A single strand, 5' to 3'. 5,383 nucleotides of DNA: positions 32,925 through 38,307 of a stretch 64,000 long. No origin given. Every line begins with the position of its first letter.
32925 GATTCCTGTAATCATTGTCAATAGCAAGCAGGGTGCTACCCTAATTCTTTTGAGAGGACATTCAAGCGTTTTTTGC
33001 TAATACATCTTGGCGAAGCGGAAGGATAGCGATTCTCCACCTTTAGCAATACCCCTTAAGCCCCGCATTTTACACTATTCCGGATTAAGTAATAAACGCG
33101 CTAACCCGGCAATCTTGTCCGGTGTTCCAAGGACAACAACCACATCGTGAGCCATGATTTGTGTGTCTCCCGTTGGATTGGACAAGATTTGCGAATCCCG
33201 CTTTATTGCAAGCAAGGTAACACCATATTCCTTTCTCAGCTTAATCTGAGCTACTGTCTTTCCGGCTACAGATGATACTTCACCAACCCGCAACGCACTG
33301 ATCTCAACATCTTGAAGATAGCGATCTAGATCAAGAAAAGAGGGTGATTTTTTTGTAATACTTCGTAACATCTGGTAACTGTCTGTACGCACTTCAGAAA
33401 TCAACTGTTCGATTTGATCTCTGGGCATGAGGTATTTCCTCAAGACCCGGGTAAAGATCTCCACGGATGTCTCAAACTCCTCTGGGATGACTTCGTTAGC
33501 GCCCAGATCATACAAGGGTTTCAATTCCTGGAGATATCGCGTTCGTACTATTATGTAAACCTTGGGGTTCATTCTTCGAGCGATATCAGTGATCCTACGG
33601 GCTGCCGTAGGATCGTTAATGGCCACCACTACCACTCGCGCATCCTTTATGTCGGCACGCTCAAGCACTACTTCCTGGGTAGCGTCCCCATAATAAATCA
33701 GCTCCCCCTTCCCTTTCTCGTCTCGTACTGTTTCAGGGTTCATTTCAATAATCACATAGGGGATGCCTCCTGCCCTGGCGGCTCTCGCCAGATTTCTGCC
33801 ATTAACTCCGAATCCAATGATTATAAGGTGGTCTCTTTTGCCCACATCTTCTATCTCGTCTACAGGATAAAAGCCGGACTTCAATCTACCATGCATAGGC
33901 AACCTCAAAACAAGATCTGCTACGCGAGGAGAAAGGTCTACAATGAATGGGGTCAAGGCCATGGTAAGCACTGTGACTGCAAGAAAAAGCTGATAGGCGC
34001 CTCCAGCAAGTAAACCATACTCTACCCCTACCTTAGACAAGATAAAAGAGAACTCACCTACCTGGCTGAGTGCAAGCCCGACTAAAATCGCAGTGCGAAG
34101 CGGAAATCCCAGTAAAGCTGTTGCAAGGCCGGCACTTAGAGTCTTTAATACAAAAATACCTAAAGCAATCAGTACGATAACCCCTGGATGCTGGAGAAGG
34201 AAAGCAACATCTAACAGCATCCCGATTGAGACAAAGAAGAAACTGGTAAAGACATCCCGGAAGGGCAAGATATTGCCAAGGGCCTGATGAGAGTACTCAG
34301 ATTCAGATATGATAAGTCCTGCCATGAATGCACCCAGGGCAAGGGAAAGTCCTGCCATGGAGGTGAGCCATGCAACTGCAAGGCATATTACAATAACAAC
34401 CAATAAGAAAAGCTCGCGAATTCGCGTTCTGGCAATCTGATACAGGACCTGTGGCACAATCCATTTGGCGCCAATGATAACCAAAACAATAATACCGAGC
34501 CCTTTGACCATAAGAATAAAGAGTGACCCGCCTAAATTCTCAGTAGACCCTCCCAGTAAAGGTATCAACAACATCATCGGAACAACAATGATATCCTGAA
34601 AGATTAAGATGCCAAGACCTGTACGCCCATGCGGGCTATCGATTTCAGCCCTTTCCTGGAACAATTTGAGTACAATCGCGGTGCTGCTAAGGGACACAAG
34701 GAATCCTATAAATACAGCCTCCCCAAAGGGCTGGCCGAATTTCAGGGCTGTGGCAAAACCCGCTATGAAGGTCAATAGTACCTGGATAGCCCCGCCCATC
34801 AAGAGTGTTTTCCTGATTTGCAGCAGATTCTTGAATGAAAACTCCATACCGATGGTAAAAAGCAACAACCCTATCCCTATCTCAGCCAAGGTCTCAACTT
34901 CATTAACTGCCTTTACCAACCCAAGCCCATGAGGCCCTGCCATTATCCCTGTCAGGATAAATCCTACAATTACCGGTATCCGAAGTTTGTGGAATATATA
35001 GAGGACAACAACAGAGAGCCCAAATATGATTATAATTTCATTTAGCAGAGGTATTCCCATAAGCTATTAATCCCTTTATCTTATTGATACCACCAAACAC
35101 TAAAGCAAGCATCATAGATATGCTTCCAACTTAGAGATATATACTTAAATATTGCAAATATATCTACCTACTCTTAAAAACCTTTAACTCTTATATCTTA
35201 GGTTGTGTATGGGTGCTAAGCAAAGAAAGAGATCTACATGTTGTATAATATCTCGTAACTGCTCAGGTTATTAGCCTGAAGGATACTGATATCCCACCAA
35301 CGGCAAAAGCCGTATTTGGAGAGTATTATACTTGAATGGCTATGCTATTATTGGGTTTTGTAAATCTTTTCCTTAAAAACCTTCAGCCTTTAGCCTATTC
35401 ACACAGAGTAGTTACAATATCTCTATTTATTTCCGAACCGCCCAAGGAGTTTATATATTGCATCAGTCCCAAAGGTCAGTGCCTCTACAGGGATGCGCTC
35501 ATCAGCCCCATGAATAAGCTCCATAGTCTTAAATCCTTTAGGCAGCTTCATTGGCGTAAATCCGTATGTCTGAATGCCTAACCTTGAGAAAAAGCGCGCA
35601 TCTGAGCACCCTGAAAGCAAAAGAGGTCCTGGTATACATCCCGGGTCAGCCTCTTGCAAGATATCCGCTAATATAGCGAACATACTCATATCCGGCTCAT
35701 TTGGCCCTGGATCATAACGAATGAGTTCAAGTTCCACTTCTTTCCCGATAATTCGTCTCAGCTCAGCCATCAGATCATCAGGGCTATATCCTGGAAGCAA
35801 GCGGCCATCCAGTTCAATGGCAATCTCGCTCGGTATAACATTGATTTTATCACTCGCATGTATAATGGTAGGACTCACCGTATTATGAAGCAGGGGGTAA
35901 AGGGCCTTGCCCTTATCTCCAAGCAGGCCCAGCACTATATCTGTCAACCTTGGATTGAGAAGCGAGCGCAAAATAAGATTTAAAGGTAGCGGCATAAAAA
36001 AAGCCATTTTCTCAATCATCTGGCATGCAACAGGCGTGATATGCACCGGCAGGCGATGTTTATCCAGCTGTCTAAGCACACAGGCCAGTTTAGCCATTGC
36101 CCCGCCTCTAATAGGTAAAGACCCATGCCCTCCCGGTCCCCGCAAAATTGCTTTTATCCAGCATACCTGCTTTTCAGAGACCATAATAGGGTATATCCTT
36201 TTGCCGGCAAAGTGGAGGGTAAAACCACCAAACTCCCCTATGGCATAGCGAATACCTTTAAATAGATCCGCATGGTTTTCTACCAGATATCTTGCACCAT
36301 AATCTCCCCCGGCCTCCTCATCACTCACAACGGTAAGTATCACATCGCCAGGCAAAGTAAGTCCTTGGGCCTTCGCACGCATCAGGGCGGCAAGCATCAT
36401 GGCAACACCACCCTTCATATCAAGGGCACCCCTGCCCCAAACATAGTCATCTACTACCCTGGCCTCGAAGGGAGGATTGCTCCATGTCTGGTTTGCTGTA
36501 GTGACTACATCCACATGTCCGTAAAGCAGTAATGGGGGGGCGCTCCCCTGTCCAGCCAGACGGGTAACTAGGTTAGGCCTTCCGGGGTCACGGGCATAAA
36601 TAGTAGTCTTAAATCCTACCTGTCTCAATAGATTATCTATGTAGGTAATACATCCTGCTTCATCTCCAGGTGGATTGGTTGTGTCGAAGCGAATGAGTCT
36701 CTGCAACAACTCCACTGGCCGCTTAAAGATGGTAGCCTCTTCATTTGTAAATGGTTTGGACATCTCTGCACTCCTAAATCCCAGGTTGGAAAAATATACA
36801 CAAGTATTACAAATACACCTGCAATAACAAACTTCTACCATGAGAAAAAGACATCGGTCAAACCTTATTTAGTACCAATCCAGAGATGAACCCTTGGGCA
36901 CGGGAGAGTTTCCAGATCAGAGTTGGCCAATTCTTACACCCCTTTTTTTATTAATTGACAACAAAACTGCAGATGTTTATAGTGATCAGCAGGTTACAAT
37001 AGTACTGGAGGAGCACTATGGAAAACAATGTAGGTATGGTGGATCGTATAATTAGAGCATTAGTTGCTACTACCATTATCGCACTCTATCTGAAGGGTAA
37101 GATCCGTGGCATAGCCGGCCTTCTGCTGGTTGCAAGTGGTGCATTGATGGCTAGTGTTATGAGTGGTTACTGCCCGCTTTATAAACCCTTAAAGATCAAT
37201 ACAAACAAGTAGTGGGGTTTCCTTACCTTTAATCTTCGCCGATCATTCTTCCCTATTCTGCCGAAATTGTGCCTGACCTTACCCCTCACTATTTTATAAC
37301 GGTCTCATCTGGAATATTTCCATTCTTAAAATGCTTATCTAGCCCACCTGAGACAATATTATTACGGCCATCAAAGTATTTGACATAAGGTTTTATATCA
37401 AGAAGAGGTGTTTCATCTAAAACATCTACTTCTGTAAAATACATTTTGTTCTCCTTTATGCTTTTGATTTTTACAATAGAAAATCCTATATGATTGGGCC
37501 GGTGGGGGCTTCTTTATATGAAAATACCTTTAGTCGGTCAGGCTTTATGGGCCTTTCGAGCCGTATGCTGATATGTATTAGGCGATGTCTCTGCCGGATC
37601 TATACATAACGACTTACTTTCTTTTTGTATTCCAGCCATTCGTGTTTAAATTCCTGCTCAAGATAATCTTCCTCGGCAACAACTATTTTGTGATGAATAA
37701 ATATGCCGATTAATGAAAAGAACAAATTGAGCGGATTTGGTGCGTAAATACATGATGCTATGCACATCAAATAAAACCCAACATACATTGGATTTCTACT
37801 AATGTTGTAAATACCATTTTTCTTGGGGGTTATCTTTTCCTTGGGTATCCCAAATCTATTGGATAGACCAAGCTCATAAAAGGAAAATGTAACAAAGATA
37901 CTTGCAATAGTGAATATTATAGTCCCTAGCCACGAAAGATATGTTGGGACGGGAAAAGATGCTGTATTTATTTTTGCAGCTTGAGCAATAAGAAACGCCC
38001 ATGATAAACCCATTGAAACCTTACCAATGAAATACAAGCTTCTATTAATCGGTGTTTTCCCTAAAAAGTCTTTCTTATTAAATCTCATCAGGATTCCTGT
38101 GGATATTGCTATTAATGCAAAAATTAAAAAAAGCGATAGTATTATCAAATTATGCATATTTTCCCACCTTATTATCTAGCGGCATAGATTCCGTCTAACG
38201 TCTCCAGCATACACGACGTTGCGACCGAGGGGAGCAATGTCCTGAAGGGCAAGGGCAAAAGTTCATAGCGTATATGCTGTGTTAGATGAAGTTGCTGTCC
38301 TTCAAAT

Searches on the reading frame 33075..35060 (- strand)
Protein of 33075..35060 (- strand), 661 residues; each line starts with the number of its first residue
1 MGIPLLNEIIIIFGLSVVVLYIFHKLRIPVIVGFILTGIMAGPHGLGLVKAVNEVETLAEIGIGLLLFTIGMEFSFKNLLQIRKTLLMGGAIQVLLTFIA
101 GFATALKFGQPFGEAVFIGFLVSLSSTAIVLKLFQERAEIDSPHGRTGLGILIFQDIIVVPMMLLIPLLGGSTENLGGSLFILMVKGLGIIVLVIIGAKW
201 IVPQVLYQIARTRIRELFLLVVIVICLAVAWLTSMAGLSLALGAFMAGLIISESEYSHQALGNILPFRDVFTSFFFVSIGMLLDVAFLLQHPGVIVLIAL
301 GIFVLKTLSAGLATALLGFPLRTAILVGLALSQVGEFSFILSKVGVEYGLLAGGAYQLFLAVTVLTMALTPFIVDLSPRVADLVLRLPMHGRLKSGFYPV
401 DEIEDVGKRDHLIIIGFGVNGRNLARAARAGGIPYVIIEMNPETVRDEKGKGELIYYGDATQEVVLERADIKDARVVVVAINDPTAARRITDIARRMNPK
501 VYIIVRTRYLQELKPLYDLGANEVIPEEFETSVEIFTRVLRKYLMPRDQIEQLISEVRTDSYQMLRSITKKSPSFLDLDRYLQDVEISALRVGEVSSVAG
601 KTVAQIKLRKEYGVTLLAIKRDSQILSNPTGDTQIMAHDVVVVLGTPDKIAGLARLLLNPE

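Call 43: search_protein_families(library=pfam, proteins=[window:33075-35060:-], max_evalue=0.000001)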
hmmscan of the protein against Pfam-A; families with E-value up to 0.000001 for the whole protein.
window:33075-35060:- (661 aa): 3 families
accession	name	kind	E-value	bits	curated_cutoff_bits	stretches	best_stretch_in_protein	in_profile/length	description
PF00999.27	Na_H_Exchanger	-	6.5e-63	213.3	26.2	1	17-373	5-368/375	Sodium/hydrogen exchanger, transmembrane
PF02254.24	TrkA_N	-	3.8e-26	92.1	23.8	1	413-525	2-114/116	TrkA-N domain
PF02080.26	TrkA_C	-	1.3e-15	57.5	27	1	590-657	4-70/71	TrkA-C domain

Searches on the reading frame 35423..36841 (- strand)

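Call 43: search_protein_families(library=pfam, proteins=[window:35423-36841:-], max_evalue=0.000001)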
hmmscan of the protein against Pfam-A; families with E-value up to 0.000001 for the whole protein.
window:35423-36841:- (472 aa): 3 families
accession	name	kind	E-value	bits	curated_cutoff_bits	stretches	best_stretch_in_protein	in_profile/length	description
PF01546.33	Peptidase_M20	-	4.9e-31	108.7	24.6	1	105-466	1-204/206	Peptidase family M20/M25/M40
PF07687.19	M20_dimer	-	3.3e-09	37.1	21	1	222-368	2-102/107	Peptidase dimerisation domain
PF04389.22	Peptidase_M28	-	1.8e-08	34.8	21.3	1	90-195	1-84/193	Peptidase family M28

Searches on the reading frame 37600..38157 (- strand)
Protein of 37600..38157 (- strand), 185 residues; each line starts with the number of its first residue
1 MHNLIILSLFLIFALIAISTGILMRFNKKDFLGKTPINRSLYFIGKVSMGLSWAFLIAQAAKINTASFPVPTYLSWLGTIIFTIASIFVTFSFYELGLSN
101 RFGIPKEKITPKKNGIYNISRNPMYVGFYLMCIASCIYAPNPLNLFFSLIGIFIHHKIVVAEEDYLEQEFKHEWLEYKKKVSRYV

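Call 43: search_protein_families(library=pfam, proteins=[window:37600-38157:-], max_evalue=0.000001)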
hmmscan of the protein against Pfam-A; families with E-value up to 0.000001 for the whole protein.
window:37600-38157:- (185 aa): 1 family
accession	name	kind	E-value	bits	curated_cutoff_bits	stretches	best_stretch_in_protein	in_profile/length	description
PF04191.18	PEMT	-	7.8e-13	49.2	25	1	76-171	4-103/105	Phospholipid methyltransferase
